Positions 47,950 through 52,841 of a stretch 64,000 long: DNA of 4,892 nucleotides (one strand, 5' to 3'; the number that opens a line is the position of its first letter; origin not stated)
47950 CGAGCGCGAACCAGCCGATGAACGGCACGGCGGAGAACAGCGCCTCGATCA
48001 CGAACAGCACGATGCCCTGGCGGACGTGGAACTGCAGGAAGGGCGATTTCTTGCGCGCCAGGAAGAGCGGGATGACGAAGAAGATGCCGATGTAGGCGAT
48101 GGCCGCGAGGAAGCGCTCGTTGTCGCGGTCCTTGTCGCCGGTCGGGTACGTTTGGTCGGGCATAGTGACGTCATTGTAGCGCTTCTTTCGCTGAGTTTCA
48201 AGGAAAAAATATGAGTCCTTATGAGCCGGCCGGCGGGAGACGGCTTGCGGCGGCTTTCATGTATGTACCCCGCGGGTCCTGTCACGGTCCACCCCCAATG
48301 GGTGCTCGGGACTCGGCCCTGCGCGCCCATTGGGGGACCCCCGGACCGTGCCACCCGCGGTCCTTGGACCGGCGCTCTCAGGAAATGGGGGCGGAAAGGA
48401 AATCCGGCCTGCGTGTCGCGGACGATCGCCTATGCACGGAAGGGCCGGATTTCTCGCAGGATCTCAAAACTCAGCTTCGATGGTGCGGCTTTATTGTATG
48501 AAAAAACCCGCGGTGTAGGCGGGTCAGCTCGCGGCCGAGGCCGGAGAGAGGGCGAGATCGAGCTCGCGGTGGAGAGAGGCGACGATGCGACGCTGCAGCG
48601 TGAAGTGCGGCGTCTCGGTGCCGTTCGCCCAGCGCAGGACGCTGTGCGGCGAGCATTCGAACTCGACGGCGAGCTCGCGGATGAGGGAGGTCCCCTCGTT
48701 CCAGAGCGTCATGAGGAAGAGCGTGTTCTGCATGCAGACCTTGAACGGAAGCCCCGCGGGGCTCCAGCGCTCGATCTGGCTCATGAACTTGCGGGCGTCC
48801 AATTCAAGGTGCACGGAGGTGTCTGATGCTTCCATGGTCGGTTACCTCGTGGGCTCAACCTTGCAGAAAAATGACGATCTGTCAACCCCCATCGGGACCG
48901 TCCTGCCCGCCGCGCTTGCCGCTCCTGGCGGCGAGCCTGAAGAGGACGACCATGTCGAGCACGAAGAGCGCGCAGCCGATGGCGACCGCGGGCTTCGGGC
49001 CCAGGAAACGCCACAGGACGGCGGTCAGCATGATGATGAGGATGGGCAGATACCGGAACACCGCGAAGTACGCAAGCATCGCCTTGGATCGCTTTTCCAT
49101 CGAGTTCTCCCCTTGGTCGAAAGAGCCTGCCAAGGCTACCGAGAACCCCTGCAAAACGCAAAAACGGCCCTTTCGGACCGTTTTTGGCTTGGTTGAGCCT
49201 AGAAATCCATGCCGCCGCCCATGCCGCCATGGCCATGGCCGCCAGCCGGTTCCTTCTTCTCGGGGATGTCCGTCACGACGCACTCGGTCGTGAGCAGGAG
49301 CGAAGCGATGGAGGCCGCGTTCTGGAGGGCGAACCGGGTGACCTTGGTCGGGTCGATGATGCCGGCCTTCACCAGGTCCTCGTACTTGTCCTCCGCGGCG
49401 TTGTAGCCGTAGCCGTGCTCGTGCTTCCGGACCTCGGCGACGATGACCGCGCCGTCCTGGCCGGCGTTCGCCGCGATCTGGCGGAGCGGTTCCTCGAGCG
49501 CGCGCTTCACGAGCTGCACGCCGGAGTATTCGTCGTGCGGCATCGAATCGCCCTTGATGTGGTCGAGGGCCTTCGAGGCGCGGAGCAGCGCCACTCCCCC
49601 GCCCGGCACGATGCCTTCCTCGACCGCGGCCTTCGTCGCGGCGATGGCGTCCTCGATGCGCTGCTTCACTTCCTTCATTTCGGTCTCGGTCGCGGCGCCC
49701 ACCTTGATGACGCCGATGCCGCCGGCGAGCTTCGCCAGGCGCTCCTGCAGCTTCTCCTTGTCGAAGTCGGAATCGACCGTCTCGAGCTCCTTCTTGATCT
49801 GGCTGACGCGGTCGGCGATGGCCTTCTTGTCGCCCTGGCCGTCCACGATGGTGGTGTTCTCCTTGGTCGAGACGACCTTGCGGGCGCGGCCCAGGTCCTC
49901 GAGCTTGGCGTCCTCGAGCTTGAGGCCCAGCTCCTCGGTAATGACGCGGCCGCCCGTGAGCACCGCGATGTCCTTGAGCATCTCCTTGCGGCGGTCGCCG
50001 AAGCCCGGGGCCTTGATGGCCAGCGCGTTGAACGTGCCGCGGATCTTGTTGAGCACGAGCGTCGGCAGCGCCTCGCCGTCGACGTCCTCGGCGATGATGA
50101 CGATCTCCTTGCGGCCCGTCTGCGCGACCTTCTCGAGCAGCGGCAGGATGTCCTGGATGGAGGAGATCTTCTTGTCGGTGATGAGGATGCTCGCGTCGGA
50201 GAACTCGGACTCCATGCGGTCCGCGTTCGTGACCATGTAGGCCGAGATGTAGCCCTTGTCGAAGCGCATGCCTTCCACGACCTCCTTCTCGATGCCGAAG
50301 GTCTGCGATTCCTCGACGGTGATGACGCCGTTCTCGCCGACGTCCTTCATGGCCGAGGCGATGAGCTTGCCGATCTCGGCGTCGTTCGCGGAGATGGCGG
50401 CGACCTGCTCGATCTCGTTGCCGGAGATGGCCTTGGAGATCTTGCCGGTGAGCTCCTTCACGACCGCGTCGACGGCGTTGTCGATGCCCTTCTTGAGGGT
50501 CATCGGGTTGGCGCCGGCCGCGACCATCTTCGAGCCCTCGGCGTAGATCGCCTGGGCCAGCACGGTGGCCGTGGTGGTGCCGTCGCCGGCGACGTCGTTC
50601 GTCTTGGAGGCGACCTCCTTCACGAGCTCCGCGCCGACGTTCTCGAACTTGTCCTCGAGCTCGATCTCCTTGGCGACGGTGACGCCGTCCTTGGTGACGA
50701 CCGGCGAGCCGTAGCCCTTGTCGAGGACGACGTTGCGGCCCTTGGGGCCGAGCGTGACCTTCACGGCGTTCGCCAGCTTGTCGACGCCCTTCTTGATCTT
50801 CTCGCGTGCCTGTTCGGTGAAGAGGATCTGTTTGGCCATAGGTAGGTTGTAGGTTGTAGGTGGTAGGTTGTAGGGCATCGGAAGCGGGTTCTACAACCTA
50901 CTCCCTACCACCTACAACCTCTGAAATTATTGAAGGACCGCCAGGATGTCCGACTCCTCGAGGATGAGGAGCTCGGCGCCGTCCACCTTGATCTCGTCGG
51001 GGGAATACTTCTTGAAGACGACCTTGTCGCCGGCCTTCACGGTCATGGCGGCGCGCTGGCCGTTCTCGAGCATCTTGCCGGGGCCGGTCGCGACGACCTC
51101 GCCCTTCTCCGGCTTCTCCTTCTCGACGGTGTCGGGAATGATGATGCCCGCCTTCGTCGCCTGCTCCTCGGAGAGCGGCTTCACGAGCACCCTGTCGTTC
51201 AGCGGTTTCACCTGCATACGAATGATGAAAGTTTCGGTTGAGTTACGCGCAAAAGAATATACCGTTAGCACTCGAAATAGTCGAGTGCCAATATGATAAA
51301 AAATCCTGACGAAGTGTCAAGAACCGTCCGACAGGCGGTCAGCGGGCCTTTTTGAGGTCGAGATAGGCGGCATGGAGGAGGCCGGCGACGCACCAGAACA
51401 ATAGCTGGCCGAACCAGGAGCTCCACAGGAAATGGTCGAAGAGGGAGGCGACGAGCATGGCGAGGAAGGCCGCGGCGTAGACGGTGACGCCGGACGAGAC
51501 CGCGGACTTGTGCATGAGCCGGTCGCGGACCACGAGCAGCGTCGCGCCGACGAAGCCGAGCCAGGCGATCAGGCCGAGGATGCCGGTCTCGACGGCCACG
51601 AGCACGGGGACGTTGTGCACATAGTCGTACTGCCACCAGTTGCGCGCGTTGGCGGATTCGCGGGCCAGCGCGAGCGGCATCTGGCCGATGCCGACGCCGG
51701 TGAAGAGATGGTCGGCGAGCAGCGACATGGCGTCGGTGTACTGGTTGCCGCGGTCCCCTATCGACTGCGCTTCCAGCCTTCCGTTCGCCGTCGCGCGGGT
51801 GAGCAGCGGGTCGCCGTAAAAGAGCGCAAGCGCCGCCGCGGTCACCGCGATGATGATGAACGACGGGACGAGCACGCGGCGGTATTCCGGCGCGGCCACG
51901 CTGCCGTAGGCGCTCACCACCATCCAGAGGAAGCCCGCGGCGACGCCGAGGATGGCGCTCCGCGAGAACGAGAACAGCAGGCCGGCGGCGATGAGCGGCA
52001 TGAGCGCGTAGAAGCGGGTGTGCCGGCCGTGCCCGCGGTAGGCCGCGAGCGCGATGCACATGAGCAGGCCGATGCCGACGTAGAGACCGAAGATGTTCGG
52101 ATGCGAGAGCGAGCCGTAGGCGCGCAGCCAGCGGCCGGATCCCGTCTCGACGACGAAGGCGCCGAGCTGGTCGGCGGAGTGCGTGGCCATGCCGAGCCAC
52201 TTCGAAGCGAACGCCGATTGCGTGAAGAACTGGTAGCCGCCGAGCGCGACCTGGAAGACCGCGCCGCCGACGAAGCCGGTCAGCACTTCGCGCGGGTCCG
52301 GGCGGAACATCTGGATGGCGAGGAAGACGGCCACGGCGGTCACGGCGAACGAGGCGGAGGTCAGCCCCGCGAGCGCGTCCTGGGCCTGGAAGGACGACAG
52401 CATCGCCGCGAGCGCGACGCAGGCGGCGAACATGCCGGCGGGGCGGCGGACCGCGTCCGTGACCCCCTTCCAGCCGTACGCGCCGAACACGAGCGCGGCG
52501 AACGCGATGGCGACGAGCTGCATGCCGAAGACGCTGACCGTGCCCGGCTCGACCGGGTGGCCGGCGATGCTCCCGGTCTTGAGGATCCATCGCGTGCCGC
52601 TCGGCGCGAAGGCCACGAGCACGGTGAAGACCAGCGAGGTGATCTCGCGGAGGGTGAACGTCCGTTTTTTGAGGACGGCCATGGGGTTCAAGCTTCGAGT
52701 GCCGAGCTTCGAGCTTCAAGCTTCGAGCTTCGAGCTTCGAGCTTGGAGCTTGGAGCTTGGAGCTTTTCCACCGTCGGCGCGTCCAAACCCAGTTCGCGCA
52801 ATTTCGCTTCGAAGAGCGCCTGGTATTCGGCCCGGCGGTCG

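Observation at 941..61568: Genome-wide family of gene-boundary hairpins whose arms are tandem 7-nt (sometimes 8-nt) units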

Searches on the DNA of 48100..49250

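Call 76: search_rna_families(source=window, start=48100, end=49250, threshold=evalue, max_evalue=1)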
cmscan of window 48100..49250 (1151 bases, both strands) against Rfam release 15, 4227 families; matches with E-value up to 1: 1.
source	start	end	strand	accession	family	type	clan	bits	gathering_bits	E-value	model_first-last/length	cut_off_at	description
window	49124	49162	-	RF03823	mir-1814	Gene; miRNA;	-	18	90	1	1-70/70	no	mir-1814 microRNA precursor family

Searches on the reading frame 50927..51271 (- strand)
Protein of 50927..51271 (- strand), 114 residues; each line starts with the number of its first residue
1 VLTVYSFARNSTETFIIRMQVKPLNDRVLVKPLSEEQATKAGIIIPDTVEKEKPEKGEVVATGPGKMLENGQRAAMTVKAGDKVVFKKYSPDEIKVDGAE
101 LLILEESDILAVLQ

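Call 26: search_protein_families(library=pfam, proteins=[window:50927-51271:-])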
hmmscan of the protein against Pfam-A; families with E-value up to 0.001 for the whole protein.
window:50927-51271:- (114 aa): 1 family
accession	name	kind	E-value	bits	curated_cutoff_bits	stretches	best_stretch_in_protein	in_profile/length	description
PF00166.26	Cpn10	-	3.1e-32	110.9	21.1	1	21-112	2-92/93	Chaperonin 10 Kd subunit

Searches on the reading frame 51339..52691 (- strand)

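Call 26: search_protein_families(library=pfam, proteins=[window:51339-52691:-])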
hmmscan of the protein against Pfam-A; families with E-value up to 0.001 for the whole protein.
window:51339-52691:- (450 aa): 1 family
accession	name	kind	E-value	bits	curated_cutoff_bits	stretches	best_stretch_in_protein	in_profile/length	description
PF04932.20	Wzy_C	-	1.4e-16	61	31.7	1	233-378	5-149/149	O-Antigen ligase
